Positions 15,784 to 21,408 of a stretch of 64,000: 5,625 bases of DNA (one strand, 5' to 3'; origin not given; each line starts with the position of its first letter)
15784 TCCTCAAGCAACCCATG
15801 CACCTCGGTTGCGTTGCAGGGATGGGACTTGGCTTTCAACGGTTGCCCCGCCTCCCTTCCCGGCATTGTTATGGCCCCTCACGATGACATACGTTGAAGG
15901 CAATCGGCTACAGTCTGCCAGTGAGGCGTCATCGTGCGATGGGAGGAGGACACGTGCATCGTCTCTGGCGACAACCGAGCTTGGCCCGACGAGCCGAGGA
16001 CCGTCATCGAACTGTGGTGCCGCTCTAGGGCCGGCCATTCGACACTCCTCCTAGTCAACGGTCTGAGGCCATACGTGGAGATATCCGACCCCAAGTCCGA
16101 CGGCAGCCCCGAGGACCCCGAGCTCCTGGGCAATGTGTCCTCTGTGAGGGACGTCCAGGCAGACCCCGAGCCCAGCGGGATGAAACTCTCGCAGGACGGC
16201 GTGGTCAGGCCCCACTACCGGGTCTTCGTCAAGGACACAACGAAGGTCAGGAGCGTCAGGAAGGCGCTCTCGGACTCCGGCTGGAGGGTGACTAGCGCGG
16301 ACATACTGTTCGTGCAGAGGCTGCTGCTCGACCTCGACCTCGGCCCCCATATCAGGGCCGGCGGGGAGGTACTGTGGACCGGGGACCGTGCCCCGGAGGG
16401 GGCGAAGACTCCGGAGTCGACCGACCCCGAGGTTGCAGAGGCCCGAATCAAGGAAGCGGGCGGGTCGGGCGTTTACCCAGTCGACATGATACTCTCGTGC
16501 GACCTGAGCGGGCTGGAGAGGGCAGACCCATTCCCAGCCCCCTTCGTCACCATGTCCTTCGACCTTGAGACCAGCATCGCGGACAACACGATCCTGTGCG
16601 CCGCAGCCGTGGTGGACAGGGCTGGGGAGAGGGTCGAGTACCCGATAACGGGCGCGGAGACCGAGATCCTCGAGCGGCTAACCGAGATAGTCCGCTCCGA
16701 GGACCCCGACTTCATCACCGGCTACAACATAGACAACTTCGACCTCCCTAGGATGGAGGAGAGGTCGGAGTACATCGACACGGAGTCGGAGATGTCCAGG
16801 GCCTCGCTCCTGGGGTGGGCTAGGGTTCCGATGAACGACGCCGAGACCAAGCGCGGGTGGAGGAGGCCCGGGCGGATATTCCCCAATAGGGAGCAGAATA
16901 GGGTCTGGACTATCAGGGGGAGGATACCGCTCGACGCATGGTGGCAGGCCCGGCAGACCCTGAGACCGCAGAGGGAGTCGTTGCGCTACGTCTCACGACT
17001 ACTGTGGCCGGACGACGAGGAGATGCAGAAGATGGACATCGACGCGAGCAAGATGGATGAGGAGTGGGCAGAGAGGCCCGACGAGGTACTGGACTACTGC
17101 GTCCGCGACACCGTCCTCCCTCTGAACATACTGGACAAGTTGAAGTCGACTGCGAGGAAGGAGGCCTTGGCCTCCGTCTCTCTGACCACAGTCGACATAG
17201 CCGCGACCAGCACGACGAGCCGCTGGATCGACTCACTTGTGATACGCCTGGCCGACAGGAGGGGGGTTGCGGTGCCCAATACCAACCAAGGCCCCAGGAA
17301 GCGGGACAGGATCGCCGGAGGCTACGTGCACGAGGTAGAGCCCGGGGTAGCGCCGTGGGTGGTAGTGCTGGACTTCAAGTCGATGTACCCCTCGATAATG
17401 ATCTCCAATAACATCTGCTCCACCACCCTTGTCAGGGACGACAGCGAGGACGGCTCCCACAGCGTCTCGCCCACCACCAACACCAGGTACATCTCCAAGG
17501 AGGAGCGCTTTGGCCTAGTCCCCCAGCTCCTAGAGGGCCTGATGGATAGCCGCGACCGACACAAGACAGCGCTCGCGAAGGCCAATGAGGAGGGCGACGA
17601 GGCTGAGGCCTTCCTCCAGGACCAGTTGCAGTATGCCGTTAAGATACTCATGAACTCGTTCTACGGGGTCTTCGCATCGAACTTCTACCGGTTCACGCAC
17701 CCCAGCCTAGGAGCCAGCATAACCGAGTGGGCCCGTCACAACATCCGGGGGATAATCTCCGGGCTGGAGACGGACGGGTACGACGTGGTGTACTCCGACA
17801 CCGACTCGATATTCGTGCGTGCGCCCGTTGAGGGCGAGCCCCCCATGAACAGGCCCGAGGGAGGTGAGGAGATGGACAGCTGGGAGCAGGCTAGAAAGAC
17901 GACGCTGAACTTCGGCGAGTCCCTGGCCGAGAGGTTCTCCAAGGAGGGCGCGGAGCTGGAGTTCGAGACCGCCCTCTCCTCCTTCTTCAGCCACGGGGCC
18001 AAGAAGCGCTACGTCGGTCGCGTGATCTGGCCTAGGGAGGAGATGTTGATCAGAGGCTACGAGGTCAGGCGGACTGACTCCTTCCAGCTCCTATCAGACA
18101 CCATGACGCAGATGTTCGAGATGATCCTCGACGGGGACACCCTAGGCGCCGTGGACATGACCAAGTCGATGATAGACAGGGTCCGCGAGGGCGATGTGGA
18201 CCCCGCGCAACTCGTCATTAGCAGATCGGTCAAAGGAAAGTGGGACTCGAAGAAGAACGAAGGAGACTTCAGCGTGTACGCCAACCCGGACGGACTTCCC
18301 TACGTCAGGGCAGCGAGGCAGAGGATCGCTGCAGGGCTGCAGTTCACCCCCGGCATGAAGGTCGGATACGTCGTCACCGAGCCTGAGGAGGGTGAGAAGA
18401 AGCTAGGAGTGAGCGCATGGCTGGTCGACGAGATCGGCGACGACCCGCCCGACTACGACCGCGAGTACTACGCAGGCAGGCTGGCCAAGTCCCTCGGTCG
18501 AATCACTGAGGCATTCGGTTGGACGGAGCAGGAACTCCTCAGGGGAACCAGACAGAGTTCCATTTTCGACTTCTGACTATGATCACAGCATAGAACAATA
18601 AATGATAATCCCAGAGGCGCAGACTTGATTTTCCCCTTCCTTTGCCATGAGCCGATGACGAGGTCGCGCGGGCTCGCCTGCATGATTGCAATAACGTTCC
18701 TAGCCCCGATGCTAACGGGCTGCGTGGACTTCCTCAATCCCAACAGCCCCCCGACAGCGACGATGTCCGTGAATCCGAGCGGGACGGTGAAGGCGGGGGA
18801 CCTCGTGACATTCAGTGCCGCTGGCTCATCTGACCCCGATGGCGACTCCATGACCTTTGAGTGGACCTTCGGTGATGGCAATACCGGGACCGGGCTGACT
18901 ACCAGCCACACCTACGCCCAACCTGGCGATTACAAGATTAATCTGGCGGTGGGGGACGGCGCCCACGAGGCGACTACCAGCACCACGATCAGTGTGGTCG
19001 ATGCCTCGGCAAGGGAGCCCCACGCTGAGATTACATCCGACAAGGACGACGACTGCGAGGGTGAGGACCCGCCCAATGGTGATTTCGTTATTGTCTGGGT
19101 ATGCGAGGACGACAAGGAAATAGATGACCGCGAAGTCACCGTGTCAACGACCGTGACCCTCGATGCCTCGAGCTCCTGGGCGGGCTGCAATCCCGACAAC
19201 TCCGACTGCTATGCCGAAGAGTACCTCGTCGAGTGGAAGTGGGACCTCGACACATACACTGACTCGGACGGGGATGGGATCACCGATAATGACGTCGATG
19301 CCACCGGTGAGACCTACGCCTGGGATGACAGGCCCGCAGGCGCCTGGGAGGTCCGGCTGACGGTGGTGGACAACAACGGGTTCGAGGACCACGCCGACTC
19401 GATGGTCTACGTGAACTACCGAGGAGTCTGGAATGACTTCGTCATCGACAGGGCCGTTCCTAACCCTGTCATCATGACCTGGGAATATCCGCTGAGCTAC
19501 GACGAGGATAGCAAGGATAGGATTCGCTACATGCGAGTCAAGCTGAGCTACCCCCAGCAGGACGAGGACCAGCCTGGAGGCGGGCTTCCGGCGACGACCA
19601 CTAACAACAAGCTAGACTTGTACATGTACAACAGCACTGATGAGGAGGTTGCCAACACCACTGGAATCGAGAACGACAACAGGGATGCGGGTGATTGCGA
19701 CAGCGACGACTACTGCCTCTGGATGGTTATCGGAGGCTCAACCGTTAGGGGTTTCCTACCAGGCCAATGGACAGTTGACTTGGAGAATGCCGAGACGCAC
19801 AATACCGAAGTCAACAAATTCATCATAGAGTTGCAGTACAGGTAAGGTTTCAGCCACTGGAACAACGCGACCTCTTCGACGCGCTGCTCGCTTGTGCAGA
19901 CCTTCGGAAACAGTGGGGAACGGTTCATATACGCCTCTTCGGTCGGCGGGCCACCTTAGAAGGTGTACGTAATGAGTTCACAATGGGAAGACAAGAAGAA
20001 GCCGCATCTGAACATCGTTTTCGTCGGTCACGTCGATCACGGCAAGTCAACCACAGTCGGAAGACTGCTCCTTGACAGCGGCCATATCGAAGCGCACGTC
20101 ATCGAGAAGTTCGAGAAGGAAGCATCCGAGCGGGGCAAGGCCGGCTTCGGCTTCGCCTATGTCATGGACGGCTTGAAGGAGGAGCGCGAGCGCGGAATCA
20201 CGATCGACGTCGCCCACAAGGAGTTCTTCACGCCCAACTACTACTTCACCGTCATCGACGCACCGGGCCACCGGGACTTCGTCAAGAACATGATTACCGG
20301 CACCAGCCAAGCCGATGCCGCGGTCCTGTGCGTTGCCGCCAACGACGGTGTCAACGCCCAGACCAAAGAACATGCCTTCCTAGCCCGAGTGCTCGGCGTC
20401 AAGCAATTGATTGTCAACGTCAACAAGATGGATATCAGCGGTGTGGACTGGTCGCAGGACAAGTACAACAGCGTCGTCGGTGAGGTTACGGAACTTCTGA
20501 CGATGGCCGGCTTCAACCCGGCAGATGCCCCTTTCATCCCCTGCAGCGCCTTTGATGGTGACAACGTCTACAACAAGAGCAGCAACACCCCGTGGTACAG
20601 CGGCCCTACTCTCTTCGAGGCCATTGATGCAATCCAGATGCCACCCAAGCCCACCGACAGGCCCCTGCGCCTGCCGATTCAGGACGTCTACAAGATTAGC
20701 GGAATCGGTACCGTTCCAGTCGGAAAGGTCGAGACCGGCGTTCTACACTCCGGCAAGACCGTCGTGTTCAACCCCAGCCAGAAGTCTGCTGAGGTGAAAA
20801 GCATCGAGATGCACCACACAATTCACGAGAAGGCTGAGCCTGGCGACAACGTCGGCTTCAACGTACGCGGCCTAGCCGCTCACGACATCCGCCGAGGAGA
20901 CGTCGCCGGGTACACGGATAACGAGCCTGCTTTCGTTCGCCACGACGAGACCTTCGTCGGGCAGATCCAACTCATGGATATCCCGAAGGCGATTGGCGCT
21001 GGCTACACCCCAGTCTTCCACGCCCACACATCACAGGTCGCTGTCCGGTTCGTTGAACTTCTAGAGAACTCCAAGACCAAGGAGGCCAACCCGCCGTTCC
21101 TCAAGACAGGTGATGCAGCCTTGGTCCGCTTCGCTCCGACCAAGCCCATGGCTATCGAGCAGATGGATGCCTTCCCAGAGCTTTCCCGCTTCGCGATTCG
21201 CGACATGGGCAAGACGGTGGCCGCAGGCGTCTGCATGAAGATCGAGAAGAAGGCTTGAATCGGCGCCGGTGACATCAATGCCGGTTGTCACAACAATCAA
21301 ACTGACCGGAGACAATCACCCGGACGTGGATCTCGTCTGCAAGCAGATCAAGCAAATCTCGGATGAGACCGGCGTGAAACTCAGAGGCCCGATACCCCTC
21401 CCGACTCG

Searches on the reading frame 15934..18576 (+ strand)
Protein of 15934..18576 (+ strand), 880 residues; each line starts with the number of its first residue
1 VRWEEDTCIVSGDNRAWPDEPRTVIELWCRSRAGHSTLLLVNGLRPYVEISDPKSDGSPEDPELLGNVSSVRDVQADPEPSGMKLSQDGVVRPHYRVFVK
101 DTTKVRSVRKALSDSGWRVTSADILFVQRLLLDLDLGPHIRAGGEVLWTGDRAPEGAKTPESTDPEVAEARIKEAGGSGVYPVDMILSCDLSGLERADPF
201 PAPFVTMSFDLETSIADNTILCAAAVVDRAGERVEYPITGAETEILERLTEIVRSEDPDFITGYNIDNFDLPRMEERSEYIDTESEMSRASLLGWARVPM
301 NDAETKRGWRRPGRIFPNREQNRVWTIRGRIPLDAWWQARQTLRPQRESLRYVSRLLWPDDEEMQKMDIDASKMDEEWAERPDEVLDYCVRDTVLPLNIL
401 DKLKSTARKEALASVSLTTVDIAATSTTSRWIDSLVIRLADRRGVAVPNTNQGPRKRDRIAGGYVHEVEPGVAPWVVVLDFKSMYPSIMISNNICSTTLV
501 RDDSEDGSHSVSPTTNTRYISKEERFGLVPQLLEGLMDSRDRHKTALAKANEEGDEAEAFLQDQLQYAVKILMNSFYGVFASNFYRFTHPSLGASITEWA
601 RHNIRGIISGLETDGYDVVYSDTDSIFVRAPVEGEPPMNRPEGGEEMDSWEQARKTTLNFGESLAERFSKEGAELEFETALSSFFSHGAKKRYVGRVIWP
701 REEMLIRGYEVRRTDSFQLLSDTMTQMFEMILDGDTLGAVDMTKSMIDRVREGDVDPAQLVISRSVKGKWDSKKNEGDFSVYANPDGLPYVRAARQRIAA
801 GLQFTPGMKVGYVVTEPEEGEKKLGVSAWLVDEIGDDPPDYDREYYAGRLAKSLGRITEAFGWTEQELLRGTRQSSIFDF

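Call 65: search_protein_families(library=pfam, proteins=[window:15934-18576:+], max_evalue=0.00001)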
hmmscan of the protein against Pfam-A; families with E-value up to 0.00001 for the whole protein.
window:15934-18576:+ (880 aa): 4 families
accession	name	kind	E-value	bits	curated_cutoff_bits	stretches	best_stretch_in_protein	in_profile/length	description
PF00136.26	DNA_pol_B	-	6.2e-39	134.5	23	1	425-773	8-375/453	DNA polymerase family B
PF03104.25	DNA_pol_B_exo1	-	7.5e-13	48.9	23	1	241-352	142-241/242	DNA polymerase family B, exonuclease domain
PF03175.18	DNA_pol_B_2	-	2.9e-09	36.8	25.8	1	328-494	83-250/468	DNA polymerase type B, organellar and viral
PF20286.3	divDNApol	-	3.6e-06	25.9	25.7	1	508-593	85-173/705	Divergent Family B DNA polymerase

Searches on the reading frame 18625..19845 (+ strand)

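Call 65: search_protein_families(library=pfam, proteins=[window:18625-19845:+], max_evalue=0.00001)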
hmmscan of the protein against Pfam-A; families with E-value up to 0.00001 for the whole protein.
window:18625-19845:+ (406 aa): 2 families
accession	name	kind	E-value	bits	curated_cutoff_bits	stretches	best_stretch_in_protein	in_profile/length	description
PF18911.6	PKD_4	-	1.3e-20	73.7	27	1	40-122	1-81/85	PKD domain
PF00801.26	PKD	-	3.8e-17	62.5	23.5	1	48-124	3-80/80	PKD domain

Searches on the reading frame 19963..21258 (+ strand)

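Call 65: search_protein_families(library=pfam, proteins=[window:19963-21258:+], max_evalue=0.00001)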
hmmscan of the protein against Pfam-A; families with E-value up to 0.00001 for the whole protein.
window:19963-21258:+ (431 aa): 4 families
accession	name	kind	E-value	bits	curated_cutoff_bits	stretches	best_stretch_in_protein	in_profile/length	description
PF00009.33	GTP_EFTU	-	4.4e-57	193.2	26.5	1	13-223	1-184/188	Elongation factor Tu GTP binding domain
PF22594.2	GTP-eEF1A_C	-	8.3e-26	90.8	27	1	331-424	2-100/101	GTP-eEF1A C-terminal domain-like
PF03143.23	GTP_EFTU_D3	-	5.7e-23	81.7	27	1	327-427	4-105/106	Elongation factor Tu C-terminal domain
PF03144.31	GTP_EFTU_D2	-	1.4e-17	64.3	30.3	1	249-314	1-71/73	Elongation factor Tu domain 2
